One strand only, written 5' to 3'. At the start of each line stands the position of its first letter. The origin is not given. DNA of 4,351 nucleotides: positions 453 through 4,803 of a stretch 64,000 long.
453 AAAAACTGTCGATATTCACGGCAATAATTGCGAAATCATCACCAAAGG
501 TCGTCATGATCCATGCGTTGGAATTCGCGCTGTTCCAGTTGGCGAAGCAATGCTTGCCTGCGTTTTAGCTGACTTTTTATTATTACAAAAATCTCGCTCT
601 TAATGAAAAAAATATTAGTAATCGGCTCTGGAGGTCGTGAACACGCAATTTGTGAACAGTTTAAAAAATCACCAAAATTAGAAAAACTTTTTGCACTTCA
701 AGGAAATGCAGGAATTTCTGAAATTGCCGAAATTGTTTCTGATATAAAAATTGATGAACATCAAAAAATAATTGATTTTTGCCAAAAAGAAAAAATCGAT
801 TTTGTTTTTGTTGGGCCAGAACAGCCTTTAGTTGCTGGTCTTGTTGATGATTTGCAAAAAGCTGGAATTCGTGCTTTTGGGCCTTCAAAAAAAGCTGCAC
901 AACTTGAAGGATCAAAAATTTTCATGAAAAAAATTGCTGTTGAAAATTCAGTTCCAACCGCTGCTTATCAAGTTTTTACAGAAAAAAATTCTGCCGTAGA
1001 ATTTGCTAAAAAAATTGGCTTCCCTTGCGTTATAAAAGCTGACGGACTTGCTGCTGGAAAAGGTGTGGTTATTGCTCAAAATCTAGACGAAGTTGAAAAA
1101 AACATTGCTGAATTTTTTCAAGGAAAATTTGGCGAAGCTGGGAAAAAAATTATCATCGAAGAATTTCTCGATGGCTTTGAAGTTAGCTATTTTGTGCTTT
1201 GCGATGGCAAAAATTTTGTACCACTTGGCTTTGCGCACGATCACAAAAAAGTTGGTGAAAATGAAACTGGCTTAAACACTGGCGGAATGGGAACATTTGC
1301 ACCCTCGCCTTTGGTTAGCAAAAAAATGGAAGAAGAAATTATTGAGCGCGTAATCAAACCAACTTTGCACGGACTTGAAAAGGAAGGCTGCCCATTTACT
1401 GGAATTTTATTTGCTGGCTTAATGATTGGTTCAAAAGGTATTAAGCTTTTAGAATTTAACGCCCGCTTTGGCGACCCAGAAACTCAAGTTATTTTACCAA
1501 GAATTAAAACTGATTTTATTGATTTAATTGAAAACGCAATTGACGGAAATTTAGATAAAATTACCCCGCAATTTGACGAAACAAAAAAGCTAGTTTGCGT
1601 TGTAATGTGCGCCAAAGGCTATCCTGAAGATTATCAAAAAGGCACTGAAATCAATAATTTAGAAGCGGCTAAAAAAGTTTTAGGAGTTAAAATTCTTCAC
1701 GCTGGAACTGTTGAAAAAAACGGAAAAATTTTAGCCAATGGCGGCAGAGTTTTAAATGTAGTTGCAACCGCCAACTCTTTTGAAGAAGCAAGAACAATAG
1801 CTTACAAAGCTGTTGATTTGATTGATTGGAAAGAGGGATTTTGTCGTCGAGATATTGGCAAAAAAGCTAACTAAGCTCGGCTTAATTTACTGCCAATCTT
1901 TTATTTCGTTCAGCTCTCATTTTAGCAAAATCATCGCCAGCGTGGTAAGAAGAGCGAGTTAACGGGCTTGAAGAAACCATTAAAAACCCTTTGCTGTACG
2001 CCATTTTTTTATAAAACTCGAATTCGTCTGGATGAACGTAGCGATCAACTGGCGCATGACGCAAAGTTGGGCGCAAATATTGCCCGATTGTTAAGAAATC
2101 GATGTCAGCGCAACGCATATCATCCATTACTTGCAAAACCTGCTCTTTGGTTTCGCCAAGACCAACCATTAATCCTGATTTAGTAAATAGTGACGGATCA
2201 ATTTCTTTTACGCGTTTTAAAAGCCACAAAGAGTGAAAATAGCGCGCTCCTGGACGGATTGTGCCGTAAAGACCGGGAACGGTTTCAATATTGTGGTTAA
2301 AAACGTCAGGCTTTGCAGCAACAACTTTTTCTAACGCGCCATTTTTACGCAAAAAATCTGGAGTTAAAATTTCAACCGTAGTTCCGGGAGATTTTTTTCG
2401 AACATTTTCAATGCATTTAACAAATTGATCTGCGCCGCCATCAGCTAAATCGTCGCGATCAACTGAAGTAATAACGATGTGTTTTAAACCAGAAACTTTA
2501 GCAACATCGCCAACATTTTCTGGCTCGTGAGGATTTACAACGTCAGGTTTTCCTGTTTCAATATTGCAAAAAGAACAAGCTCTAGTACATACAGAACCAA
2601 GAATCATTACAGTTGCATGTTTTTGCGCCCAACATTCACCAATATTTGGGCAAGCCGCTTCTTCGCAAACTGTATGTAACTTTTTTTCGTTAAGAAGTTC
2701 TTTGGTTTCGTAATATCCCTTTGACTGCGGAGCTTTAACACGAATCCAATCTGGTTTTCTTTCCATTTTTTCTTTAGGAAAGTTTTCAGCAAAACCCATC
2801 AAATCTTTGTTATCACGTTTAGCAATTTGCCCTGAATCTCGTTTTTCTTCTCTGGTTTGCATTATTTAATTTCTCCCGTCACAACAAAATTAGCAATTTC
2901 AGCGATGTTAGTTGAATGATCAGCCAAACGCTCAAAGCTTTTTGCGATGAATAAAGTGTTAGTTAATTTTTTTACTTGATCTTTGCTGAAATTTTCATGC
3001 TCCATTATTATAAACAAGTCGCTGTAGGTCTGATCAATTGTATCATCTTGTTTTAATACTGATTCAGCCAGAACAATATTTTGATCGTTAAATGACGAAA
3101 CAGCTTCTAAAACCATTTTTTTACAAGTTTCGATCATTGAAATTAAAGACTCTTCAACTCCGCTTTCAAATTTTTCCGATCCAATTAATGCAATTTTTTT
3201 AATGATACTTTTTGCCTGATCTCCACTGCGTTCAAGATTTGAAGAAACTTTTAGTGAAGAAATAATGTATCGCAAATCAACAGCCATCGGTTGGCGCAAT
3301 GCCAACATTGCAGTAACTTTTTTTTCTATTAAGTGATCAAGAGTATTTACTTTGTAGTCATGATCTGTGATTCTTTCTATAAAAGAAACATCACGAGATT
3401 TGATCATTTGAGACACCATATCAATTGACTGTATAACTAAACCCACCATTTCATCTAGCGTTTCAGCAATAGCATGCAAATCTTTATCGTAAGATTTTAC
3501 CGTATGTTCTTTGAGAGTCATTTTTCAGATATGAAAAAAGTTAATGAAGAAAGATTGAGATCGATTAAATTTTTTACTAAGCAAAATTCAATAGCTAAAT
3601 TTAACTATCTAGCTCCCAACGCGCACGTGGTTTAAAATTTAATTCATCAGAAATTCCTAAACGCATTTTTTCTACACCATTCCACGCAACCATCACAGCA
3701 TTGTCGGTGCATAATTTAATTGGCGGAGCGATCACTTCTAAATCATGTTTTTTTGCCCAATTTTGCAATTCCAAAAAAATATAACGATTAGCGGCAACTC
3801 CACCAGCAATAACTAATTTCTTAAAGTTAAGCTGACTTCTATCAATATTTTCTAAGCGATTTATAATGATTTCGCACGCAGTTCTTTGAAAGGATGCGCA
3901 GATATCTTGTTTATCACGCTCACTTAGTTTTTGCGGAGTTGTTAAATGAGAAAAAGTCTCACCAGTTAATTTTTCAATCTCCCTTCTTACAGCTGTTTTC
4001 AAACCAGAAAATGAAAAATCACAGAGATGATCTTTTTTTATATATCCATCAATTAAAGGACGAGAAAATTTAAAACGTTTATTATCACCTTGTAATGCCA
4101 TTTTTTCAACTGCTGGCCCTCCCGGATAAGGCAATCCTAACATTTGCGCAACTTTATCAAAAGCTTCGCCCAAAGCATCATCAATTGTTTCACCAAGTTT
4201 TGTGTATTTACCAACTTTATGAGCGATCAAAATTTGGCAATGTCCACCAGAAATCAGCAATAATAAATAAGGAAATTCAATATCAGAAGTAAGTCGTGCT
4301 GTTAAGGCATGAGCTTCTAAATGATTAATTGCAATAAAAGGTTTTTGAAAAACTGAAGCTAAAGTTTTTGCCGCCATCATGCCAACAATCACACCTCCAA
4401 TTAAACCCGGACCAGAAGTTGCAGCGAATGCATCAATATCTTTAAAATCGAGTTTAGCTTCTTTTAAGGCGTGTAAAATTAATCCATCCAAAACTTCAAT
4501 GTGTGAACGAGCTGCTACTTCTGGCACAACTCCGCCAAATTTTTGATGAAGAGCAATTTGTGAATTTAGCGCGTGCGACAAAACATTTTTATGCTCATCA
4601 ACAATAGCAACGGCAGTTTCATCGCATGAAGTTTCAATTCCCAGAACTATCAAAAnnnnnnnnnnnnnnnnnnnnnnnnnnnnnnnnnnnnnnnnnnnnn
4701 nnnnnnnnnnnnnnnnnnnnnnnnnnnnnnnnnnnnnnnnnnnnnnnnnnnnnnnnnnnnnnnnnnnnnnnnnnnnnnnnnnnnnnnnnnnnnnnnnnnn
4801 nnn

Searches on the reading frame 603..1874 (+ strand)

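Call 32: search_protein_families(library=pfam, proteins=[window:603-1874:+], max_evalue=0.00001)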
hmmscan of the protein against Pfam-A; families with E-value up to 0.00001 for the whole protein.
window:603-1874:+ (423 aa): 6 families
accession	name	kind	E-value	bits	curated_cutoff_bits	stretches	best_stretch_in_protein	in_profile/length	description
PF01071.24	GARS_A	-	1.6e-71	240.6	27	1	103-294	1-194/194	Phosphoribosylglycinamide synthetase, ATP-grasp (A) domain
PF02844.21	GARS_N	-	1.6e-37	128.7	29.5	1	3-102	2-100/100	Phosphoribosylglycinamide synthetase, N domain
PF02843.22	GARS_C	-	2.4e-31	108.4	34.8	1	331-421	2-92/92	Phosphoribosylglycinamide synthetase, C domain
PF02786.22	CPSase_L_D2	-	1.7e-11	44.5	19.8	1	108-255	9-150/211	Carbamoyl-phosphate synthase L chain, ATP binding domain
PF02222.28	ATP-grasp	-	3e-08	34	27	1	113-194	4-82/179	ATP-grasp domain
PF02655.19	ATP-grasp_3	-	5.8e-06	26.9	23.2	0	136-289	28-157/160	ATP-grasp domain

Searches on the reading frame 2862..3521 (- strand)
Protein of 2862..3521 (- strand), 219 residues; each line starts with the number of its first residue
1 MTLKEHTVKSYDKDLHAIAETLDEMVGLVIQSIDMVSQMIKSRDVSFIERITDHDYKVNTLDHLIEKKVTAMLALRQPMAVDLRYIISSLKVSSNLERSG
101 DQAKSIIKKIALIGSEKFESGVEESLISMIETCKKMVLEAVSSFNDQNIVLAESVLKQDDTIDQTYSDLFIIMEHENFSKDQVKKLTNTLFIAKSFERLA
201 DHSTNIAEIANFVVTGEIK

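Call 32: search_protein_families(library=pfam, proteins=[window:2862-3521:-], max_evalue=0.00001)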
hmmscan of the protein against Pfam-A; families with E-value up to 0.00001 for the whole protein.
window:2862-3521:- (219 aa): 1 family
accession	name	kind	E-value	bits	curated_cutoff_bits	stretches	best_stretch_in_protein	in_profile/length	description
PF01895.24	PhoU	-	5.8e-35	120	23.5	2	22-109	1-88/89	PhoU domain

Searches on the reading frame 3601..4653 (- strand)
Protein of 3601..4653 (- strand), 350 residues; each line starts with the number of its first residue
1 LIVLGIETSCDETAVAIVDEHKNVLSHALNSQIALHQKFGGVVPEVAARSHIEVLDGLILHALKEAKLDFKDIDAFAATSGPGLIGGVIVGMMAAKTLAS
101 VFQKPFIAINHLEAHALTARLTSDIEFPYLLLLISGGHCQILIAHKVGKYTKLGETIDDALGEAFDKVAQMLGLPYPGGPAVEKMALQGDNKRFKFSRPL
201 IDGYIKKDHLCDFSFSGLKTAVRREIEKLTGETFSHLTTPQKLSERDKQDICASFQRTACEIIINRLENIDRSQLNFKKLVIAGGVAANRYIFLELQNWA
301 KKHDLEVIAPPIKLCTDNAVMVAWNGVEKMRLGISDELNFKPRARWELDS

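Call 32: search_protein_families(library=pfam, proteins=[window:3601-4653:-], max_evalue=0.00001)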
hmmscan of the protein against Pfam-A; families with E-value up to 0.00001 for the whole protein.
window:3601-4653:- (350 aa): 3 families
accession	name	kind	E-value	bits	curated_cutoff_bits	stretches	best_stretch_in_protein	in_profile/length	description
PF00814.31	TsaD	-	4.4e-94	315.5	24.8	1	23-324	1-264/264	tRNA N6-adenosine threonylcarbamoyltransferase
PF02543.21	Carbam_trans_N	-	4.3e-07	30.1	24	0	224-301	253-325/346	Carbamoyltransferase N-terminus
PF22521.2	HypF_C_2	-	3.4e-06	27.4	27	1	233-312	151-229/241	Carbamoyltransferase, Kae1-like Domain, second subdomain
